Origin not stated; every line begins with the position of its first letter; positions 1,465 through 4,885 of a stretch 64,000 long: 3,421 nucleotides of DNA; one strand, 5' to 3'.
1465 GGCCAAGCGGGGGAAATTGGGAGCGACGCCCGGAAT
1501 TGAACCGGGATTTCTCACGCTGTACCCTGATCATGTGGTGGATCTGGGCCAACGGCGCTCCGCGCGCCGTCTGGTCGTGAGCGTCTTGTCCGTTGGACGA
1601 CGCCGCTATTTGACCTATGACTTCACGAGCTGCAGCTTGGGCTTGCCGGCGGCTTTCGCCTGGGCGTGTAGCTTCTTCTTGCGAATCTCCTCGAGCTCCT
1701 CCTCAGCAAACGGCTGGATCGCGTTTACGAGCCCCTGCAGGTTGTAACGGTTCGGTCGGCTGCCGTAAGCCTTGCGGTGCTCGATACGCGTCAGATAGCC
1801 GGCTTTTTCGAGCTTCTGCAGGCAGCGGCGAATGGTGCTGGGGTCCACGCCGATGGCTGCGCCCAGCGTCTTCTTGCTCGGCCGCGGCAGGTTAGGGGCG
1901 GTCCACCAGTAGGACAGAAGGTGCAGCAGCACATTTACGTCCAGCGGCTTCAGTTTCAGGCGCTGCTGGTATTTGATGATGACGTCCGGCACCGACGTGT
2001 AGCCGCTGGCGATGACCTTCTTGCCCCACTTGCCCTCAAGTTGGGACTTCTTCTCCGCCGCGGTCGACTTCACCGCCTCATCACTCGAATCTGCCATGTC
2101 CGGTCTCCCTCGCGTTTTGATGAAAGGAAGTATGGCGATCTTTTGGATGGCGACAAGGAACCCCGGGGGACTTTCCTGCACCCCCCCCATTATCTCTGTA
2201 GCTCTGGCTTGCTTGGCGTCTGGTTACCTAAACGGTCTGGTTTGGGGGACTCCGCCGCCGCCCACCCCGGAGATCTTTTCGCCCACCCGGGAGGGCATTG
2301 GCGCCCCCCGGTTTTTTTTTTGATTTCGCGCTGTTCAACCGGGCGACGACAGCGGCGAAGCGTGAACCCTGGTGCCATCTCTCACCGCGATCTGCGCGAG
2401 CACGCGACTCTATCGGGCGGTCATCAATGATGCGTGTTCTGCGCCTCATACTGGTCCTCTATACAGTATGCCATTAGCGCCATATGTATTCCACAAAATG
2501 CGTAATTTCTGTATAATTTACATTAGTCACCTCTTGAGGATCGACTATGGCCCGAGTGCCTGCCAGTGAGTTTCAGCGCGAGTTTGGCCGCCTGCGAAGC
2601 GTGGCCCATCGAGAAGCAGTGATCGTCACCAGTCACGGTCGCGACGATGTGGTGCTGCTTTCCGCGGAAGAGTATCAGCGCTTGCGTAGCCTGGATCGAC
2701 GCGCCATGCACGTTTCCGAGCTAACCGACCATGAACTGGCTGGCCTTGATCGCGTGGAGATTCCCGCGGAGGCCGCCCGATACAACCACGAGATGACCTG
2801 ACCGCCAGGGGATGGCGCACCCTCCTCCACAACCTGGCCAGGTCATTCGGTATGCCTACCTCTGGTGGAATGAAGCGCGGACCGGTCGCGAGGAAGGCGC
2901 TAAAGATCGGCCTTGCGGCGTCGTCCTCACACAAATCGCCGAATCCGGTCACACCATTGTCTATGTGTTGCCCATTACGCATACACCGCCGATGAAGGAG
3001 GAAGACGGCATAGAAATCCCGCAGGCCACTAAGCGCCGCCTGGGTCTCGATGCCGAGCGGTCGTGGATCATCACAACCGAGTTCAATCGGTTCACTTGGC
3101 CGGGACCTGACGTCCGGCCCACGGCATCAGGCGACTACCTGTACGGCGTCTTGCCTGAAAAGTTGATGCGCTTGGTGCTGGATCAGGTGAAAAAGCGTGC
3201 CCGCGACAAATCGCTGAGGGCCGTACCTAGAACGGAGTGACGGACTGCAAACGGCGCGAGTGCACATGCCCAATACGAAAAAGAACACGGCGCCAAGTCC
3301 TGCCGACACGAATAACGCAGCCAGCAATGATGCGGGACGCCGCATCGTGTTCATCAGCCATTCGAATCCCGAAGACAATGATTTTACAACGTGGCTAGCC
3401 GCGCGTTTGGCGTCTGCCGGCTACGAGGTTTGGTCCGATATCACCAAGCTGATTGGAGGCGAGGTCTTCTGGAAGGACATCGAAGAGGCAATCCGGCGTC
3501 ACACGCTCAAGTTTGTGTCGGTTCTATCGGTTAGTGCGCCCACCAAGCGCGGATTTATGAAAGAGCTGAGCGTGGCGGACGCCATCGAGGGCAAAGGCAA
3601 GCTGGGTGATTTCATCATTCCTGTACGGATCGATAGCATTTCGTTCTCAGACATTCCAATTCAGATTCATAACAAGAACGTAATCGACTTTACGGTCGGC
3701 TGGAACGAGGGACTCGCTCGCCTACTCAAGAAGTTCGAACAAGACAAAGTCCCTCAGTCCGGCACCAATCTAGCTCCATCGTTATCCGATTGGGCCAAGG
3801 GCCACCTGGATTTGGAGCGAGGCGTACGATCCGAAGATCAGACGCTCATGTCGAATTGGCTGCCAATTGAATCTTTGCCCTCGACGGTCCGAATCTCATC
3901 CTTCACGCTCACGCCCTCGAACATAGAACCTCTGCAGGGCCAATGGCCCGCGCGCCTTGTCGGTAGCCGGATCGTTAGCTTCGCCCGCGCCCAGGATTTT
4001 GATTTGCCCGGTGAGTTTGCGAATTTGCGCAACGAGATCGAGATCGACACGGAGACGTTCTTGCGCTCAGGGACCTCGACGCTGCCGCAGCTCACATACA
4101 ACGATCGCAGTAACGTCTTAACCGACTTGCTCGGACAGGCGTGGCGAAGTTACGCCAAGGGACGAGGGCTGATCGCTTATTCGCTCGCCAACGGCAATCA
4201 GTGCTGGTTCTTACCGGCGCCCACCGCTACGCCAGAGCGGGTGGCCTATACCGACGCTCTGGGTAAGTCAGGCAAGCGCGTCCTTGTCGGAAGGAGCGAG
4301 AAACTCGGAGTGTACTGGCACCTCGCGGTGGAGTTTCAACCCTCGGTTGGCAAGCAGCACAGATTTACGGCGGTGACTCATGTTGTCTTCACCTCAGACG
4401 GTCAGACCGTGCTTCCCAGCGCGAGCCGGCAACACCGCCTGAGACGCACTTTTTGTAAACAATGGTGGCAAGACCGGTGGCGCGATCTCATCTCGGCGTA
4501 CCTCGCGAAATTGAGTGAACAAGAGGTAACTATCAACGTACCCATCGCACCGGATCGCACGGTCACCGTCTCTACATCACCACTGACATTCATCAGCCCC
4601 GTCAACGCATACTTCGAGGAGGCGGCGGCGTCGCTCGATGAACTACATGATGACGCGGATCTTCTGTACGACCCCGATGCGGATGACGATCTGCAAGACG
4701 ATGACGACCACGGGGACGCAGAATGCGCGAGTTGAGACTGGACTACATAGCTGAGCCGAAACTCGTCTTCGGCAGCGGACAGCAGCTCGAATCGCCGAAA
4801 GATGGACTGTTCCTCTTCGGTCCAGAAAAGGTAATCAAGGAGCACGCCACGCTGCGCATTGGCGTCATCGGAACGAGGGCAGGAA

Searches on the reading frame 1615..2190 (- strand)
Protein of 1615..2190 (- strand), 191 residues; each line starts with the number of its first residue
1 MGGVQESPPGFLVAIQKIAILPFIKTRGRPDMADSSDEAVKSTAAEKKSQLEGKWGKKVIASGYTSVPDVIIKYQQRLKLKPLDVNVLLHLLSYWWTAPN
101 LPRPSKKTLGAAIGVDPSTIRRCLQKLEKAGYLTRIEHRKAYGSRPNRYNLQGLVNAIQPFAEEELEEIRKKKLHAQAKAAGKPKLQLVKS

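Call 7: search_protein_families(library=pfam, proteins=[window:1615-2190:-], max_evalue=0.1)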
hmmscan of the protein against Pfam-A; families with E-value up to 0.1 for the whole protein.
window:1615-2190:- (191 aa): 19 families
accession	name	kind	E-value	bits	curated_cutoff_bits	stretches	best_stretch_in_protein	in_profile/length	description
PF13730.12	HTH_36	-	8.2e-08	32.4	25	1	79-133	2-55/55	Helix-turn-helix domain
PF21984.2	DnaD_N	-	3.3e-07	30.9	27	1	67-165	1-97/101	DnaD N-terminal domain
PF13412.12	HTH_24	-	0.0001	22.3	21.9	1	102-134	16-48/48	Winged helix-turn-helix DNA-binding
PF01047.28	MarR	-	0.00011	22.5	24.6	1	102-138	16-52/59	MarR family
PF00392.27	GntR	-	0.0002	21.4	27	1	104-137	25-58/64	Bacterial regulatory proteins, gntR family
PF12802.13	MarR_2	-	0.00031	21.3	27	1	105-139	22-56/61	MarR family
PF13545.12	HTH_Crp_2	-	0.00033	21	27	1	103-135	22-55/70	Crp-like helix-turn-helix domain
PF01325.25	Fe_dep_repress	-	0.00054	20.6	26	1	105-134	24-53/60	Iron dependent repressor, N-terminal DNA binding domain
PF09339.16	HTH_IclR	-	0.00072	19.7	22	1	109-135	24-50/52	IclR helix-turn-helix domain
PF01978.25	TrmB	-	0.0024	18.1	25.6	1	106-149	25-62/68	Sugar-specific transcriptional regulator TrmB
PF08220.18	HTH_DeoR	-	0.0032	17.6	21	1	111-136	22-47/57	DeoR-like helix-turn-helix domain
PF13814.12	Replic_Relax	-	0.007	16.9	25.3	1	118-186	27-95/191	Replication-relaxation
PF25213.1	HVO_A0261_N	-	0.054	13.8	35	1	105-138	26-59/86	HVO_A0261 N-terminal domain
PF07848.18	PaaX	-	0.057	14.1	24.8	1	109-139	29-59/70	PaaX-like protein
PF22798.2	DUF5817_CT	-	0.072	13.4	29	0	113-135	25-47/54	DUF5817, C-terminal domain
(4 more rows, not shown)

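Call 8: search_protein_families(library=padloc, proteins=[window:1615-2190:-], max_evalue=0.1)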
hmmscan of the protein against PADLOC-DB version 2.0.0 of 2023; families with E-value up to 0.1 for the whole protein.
window:1615-2190:- (191 aa): 7 families
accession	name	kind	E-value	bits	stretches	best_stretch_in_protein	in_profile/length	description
PDLC01438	Csa3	-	0.0006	17.9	1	35-174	106-228/305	"CAS-I,CAS-II,CAS-III,CAS-IV,CAS-V,CAS-VI; associated_signaling"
PDLC01857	CARF3--CARF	-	0.0016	16.1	1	108-160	148-194/201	-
PDLC01434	CasR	-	0.0017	16.2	1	107-139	145-176/191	"CAS-I,CAS-II,CAS-III,CAS-IV,CAS-V,CAS-VI; associated_signaling"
PDLC01268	CasR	-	0.0075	14.2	1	107-140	141-173/179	"CAS-I,CAS-II,CAS-III,CAS-IV,CAS-V,CAS-VI; associated_signaling"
PDLC01870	CARF3--CARF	-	0.0086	13.9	1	106-138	154-186/228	-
PDLC01044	Csa3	-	0.01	13.7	1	108-134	154-180/194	Type I-A associated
PDLC01848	CARF3--CARF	-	0.016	12.9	1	109-137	155-183/197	-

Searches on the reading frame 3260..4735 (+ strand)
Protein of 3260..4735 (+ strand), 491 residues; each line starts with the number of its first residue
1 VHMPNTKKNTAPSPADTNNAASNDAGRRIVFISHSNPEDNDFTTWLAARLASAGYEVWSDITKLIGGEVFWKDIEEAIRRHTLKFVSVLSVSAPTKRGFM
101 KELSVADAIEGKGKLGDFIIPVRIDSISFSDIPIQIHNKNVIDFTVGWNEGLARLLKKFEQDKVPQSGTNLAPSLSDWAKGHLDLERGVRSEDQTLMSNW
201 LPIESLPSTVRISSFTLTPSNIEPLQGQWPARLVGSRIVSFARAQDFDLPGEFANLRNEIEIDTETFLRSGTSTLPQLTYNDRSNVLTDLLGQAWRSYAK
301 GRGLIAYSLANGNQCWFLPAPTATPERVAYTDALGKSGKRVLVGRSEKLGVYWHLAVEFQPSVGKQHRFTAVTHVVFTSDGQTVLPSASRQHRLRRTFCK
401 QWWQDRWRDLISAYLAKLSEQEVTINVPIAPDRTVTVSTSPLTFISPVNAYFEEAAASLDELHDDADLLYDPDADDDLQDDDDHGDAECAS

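Call 7: search_protein_families(library=pfam, proteins=[window:3260-4735:+], max_evalue=0.1)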
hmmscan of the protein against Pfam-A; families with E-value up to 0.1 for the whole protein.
window:3260-4735:+ (491 aa): 1 family
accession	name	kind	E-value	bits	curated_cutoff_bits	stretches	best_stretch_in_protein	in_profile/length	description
PF13676.11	TIR_2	-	6.5e-18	65.8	28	1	30-156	1-122/122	TIR domain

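Call 8: search_protein_families(library=padloc, proteins=[window:3260-4735:+], max_evalue=0.1)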
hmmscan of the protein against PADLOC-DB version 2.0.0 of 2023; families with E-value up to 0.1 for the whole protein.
window:3260-4735:+ (491 aa): 7 families
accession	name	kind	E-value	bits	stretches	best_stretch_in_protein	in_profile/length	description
PDLC02403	Aga_TIR-PNTD1-PNTD2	-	9.9e-131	434.8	1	27-467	2-434/443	Class I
PDLC02421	Aga_TIR-PNTD1-PNTD2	-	7.8e-115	382.4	1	27-458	3-419/430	Class I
PDLC02400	Aga_TIR-PNTD1-PNTD2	-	5.3e-57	191.5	1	4-478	164-637/639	Class I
PDLC02416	Aga_REase-TIR-PNTD1-PNTD2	-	1.2e-49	167.5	1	20-477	148-569/572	Class I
PDLC05062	PDC-S66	-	1.2e-06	26.2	1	16-81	137-202/282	-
PDLC02012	SAVED5--SAVED_TIR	-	8.6e-05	19.8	1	20-82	13-65/404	-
PDLC03957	bSEFIR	-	0.00087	17.2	1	30-68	41-81/412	-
